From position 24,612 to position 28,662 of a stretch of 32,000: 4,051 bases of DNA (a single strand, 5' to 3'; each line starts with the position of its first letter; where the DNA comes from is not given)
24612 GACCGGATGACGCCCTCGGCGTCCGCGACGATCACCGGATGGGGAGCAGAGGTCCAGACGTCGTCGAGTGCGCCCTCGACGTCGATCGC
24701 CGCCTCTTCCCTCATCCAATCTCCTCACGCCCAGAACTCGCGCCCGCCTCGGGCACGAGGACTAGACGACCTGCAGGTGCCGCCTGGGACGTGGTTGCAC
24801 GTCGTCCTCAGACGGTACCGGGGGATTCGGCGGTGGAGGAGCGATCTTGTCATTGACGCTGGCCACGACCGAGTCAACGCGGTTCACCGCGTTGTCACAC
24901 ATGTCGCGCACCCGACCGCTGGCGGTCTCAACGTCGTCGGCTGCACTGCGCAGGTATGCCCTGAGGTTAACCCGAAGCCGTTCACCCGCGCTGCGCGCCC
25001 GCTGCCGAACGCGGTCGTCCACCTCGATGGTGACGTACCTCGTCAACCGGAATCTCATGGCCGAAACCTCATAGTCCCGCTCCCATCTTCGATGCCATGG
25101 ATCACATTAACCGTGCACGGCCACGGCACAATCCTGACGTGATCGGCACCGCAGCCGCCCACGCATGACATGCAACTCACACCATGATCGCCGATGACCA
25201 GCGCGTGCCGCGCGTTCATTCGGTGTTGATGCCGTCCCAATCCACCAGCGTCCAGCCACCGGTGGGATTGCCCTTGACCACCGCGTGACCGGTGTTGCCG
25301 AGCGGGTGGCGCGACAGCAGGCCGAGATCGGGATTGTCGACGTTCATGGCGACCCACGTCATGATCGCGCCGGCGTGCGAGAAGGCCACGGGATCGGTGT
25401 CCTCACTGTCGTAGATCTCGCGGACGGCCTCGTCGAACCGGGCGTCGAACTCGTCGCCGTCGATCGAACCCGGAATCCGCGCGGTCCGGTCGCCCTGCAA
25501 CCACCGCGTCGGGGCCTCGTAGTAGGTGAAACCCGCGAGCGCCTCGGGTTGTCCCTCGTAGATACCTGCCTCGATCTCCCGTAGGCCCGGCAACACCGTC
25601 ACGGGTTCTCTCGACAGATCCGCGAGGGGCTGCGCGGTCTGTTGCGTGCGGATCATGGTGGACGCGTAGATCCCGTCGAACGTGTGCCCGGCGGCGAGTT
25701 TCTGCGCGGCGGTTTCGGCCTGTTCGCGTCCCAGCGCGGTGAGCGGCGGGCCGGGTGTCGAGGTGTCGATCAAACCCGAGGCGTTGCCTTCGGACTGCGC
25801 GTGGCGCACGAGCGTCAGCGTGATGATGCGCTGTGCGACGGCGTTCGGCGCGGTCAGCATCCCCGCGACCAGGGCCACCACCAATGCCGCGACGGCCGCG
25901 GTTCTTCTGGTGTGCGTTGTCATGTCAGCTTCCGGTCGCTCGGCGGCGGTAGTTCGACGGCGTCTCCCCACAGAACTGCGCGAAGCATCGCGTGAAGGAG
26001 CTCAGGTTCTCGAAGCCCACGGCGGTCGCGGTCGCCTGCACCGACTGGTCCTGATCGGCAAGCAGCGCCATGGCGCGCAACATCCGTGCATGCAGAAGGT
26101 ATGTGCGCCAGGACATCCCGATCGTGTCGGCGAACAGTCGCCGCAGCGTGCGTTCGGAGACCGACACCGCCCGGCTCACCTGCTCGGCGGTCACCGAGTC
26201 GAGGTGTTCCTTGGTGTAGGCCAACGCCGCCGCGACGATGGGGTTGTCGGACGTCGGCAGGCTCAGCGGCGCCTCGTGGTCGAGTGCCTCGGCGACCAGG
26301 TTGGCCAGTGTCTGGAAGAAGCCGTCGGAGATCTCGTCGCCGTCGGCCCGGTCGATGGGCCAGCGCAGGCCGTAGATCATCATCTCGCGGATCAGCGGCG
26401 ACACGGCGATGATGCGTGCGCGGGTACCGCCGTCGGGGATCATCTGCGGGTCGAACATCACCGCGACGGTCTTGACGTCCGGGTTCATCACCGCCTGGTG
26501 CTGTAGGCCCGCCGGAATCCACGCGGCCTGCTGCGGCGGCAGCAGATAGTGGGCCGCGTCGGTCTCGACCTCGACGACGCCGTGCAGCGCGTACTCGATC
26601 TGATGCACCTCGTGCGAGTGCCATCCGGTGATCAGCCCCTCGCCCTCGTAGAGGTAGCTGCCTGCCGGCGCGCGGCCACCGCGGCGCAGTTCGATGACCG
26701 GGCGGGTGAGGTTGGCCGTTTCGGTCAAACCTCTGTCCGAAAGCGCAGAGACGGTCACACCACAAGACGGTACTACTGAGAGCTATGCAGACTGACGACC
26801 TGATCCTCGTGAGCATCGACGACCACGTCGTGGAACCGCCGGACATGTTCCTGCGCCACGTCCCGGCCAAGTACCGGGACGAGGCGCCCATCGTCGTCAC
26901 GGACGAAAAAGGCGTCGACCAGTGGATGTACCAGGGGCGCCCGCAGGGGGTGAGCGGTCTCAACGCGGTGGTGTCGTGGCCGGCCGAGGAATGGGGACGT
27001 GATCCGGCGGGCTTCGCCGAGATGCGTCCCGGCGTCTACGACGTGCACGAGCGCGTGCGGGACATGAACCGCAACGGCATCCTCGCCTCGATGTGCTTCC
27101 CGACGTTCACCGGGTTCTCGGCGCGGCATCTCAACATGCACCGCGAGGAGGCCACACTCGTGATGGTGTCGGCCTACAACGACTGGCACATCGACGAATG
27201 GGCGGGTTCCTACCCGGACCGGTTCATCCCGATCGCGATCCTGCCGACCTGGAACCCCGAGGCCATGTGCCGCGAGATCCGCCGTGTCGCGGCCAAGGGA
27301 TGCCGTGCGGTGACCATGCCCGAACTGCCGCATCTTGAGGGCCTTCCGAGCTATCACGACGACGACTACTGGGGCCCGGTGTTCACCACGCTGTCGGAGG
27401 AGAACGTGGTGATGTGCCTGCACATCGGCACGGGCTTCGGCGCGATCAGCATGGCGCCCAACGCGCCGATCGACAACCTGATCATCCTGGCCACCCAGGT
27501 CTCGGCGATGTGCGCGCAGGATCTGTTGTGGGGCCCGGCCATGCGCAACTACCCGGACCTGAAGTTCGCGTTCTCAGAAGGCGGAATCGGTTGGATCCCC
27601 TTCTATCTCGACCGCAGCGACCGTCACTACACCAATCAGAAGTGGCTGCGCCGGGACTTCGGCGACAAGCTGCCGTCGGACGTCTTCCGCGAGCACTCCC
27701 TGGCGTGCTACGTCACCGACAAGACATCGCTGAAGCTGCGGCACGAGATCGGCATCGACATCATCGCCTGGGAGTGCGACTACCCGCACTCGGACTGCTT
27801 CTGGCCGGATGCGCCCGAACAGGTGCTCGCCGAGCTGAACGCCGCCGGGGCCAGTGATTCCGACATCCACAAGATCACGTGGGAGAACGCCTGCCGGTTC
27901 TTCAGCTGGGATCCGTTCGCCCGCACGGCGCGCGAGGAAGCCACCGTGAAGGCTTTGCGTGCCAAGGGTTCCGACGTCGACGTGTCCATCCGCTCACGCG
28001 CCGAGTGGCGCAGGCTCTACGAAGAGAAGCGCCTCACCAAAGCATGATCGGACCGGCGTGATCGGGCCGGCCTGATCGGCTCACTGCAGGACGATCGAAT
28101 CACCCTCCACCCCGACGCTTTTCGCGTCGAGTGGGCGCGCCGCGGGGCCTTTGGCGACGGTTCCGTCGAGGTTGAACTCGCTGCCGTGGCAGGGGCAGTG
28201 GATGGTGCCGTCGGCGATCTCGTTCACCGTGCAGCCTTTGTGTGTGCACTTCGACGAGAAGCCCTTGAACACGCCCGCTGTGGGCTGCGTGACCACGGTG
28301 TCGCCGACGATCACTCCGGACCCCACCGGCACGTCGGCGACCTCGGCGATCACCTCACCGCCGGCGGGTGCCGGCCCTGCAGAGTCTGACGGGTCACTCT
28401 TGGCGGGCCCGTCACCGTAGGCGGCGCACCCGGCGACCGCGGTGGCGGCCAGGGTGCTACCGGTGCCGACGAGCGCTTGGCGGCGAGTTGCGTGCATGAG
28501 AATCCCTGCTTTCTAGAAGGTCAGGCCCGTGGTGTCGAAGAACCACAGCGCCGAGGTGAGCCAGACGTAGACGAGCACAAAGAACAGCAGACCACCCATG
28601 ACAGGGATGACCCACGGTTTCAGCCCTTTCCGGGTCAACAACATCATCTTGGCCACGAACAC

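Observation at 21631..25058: Translationally coupled PAS-GAF-PP2C phosphatase / B12-binding protein / STAS antagonist operon: a possible cobalamin- or light-gated partner-switching module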

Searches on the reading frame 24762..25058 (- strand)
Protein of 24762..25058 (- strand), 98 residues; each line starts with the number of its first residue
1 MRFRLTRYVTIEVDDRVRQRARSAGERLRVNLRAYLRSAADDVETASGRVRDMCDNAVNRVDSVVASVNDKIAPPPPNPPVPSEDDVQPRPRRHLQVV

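Call 3: search_protein_families(library=pfam, proteins=[window:24762-25058:-], max_evalue=0.01)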
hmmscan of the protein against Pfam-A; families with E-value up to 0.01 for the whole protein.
window:24762-25058:- (98 aa): 0 families

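Call 5: search_protein_families(library=ncbifam, proteins=[window:24762-25058:-], max_evalue=0.01)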
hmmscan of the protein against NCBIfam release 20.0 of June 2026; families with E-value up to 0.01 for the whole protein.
window:24762-25058:- (98 aa): 0 families

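Call 46: find_homologous_proteins(query=window:24762-25058:-, max_evalue=0.001)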
Query window:24762-25058:- (98 aa): 121 proteins with E <= 0.001 among 133 candidates; the best 120 are listed.
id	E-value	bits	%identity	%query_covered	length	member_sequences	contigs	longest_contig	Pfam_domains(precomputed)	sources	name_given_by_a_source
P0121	4.7e-54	198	99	100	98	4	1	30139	-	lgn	-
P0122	2.8e-51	190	95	100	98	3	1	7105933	-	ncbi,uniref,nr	ncbi:hypothetical protein [Mycolicibacterium goodii]|uniref:Transporter n=1 Tax=Mycolicibacterium go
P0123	2.6e-50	186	94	100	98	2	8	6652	-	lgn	-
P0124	2.1e-47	177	91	100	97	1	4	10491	-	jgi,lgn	jgi:ribosome recycling factor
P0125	2.5e-43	164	100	82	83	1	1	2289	-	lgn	-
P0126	2.7e-38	148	80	100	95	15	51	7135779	-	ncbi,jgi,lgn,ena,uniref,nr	ncbi:hypothetical protein B7435_09845 [Mycolicibacterium peregrinum]|jgi:hypothetical protein|uniref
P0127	5.4e-38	147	80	100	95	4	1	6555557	-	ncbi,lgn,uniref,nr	ncbi:hypothetical protein [Mycobacterium sp. DL99]|uniref:hypothetical protein n=1 Tax=Mycobacterium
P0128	2.4e-37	145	79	100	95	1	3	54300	-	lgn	-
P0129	2.7e-37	145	79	100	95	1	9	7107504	-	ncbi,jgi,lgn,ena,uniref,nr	ncbi:hypothetical protein [Mycolicibacterium nivoides]|uniref:Transporter n=1 Tax=Mycolicibacterium 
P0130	2.8e-37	145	79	100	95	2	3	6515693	-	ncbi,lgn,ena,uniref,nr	ncbi:hypothetical protein P3H80_29535 [Mycolicibacterium septicum]|uniref:hypothetical protein n=1 T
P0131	2.9e-37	145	79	100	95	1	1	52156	-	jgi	jgi:hypothetical protein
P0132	4.0e-37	144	79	100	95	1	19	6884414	-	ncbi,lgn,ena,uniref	ncbi:hypothetical protein ACP6C7_32690 [Mycolicibacterium septicum]|uniref:Transporter n=1 Tax=Mycol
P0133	4.6e-37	144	77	100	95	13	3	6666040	-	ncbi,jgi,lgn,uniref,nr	ncbi:hypothetical protein ACT17_27235 [Mycolicibacterium conceptionense]|jgi:hypothetical protein|un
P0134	1.3e-36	143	77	100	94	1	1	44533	-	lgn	-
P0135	1.7e-36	142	77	100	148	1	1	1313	-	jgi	jgi:hypothetical protein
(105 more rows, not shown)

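Call 49: find_encoding_contigs(protein=P0126, flank=6000, max_places=3)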
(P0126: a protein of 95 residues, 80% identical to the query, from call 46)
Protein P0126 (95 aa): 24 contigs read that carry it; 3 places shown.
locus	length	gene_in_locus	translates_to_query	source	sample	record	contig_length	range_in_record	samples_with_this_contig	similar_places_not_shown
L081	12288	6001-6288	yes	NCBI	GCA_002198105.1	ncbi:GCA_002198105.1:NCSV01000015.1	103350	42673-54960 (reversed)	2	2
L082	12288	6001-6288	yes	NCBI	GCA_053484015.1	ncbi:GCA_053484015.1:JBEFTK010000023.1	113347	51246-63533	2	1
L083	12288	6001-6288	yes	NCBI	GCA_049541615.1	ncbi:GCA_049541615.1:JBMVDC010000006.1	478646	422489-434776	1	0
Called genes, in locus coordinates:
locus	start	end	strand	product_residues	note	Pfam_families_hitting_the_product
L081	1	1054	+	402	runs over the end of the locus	PF00067:p450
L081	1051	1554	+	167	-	-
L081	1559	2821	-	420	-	PF04909:Amidohydro_2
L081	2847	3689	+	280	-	PF02311:AraC_binding (weak), PF07883:Cupin_2 (faint), PF12833:HTH_18, PF00165:HTH_AraC (weak)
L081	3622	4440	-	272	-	PF09900:DUF2127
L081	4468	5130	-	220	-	PF01596:Methyltransf_3, PF13578:Methyltransf_24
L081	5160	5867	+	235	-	PF00300:His_Phos_1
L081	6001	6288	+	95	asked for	-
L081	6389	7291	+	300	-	-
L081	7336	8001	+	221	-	-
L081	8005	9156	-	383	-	PF02470:MlaD, PF11887:Mce4_CUP1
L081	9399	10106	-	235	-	PF00106:adh_short, PF01370:Epimerase, PF23441:SDR (faint), PF13561:adh_short_C2, PF08659:KR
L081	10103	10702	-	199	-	PF00440:TetR_N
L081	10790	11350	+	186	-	PF02627:CMD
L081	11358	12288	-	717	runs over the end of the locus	PF00009:GTP_EFTU, PF01926:MMR_HSR1 (faint), PF22042:EF-G_D2, PF03144:GTP_EFTU_D2, PF14492:EFG_III, PF03764:EFG_IV, PF00679:EFG_C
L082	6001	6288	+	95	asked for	-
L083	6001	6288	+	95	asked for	-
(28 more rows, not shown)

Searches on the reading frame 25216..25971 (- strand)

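Call 3: search_protein_families(library=pfam, proteins=[window:25216-25971:-], max_evalue=0.01)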
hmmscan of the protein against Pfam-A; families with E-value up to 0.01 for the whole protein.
window:25216-25971:- (251 aa): 1 family
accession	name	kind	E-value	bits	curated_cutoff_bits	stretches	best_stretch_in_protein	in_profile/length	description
PF00300.27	His_Phos_1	-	1.5e-34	119.9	21.7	1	52-245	1-191/194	Histidine phosphatase superfamily (branch 1)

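Call 5: search_protein_families(library=ncbifam, proteins=[window:25216-25971:-], max_evalue=0.01)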
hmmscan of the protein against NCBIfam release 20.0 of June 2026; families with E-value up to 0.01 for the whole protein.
window:25216-25971:- (251 aa): 15 families
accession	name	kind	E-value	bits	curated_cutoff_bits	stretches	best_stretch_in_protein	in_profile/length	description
TIGR03162.1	ribazole_cobC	equivalog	2.4e-17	63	162.9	1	52-208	1-153/176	alpha-ribazole phosphatase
NF005567.0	PRK07238.1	equivalog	9.7e-16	58.1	326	1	39-212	167-339/378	bifunctional RNase H/acid phosphatase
NF038349.1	dPGM_arch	equivalog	3.5e-12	46.6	225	1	54-141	3-89/194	2,3-diphosphoglycerate-dependent phosphoglycerate mutase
TIGR03848.1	MSMEG_4193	subfamily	8.6e-12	44.9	203.85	1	51-185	1-132/204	MSMEG_4193 family putative phosphomutase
NF011580.0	PRK15004.1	equivalog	8.7e-12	45.5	250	1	52-209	3-159/203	adenosylcobalamin/alpha-ribazole phosphatase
NF002901.0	PRK03482.1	equivalog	4.2e-11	42.9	261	1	52-208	4-159/215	2,3-diphosphoglycerate-dependent phosphoglycerate mutase GpmB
NF045917.1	PhserinePhPspA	equivalog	4e-10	39.7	350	1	50-205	2-156/211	phosphoserine phosphatase PspA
NF002339.0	PRK01295.1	equivalog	2.2e-08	33.8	316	1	51-118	4-71/206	2,3-bisphosphoglycerate-dependent phosphoglycerate mutase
NF009993.0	PRK13462.1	equivalog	3.1e-06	27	226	1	51-201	7-149/203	acid phosphatase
TIGR00249.1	sixA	equivalog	1.8e-05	24.7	74.5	1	53-129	4-77/154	phosphohistidine phosphatase SixA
NF052459.1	OxoGTPPhMutT1Mycb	equivalog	9.8e-05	21.6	475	1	51-131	134-211/292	8-oxo-(d)GTP phosphatase MutT1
TIGR01258.1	pgm_1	subfamily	0.00075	19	81.7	1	52-116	3-67/245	2,3-bisphosphoglycerate-dependent phosphoglycerate mutase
NF002217.0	PRK01112.1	equivalog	0.0013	18.1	320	1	51-113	3-63/228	2,3-bisphosphoglycerate-dependent phosphoglycerate mutase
NF010713.0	PRK14115.1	equivalog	0.0026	17.1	305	1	50-115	2-67/248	2,3-diphosphoglycerate-dependent phosphoglycerate mutase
NF010716.0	PRK14118.1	equivalog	0.0044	16.3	409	1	51-114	2-65/227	2,3-diphosphoglycerate-dependent phosphoglycerate mutase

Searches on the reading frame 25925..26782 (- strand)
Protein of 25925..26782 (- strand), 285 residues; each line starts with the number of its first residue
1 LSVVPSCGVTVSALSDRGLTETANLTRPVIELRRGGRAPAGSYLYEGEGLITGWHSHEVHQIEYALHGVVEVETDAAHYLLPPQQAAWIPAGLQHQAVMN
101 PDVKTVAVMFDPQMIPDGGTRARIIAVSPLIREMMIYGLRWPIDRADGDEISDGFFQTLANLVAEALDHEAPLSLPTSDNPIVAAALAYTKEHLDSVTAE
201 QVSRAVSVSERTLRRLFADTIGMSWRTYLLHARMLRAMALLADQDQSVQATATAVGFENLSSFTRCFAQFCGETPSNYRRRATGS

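Call 25: search_protein_families(library=pfam, proteins=[window:25925-26782:-], max_evalue=0.001)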
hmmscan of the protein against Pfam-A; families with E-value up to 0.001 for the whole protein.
window:25925-26782:- (285 aa): 5 families
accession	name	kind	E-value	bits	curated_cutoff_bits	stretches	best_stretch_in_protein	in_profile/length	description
PF12833.13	HTH_18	-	4.5e-24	85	33.6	1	203-281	2-80/80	Helix-turn-helix domain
PF00165.29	HTH_AraC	-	9.4e-09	35.6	26.6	1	244-280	7-42/42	Bacterial regulatory helix-turn-helix proteins, AraC family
PF02311.25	AraC_binding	-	1.6e-05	25.1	21.1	1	52-128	16-94/135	AraC-like ligand binding domain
PF07883.17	Cupin_2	-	2.5e-05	24.3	27.2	1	49-100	9-59/70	Cupin domain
PF14525.12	AraC_binding_2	-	0.00012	22.3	27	1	55-185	51-162/173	AraC-binding-like domain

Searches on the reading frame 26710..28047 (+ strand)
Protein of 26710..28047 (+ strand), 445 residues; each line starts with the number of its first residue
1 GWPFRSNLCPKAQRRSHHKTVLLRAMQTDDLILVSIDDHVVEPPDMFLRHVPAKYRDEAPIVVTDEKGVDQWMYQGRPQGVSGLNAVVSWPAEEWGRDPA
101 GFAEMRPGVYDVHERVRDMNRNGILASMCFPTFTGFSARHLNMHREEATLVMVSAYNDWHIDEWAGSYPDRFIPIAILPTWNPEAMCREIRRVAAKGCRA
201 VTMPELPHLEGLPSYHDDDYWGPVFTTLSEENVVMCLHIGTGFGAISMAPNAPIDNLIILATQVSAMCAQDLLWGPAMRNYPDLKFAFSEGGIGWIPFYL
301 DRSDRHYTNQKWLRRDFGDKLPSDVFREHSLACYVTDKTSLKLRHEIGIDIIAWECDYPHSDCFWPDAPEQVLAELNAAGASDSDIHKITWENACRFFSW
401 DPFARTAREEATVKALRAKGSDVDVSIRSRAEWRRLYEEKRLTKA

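Call 25: search_protein_families(library=pfam, proteins=[window:26710-28047:+], max_evalue=0.001)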
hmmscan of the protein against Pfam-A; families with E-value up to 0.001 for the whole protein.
window:26710-28047:+ (445 aa): 1 family
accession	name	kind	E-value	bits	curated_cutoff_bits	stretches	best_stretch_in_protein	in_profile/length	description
PF04909.20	Amidohydro_2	-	1.4e-21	77.9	26.4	1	105-398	14-287/289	Amidohydrolase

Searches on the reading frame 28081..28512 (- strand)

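Call 25: search_protein_families(library=pfam, proteins=[window:28081-28512:-], max_evalue=0.001)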
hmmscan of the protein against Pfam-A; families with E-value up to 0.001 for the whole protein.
window:28081-28512:- (143 aa): 1 family
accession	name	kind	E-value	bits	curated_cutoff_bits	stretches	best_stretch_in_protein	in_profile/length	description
PF00355.32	Rieske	-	4.1e-12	46.3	20.3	1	65-128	19-84/88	Rieske [2Fe-2S] domain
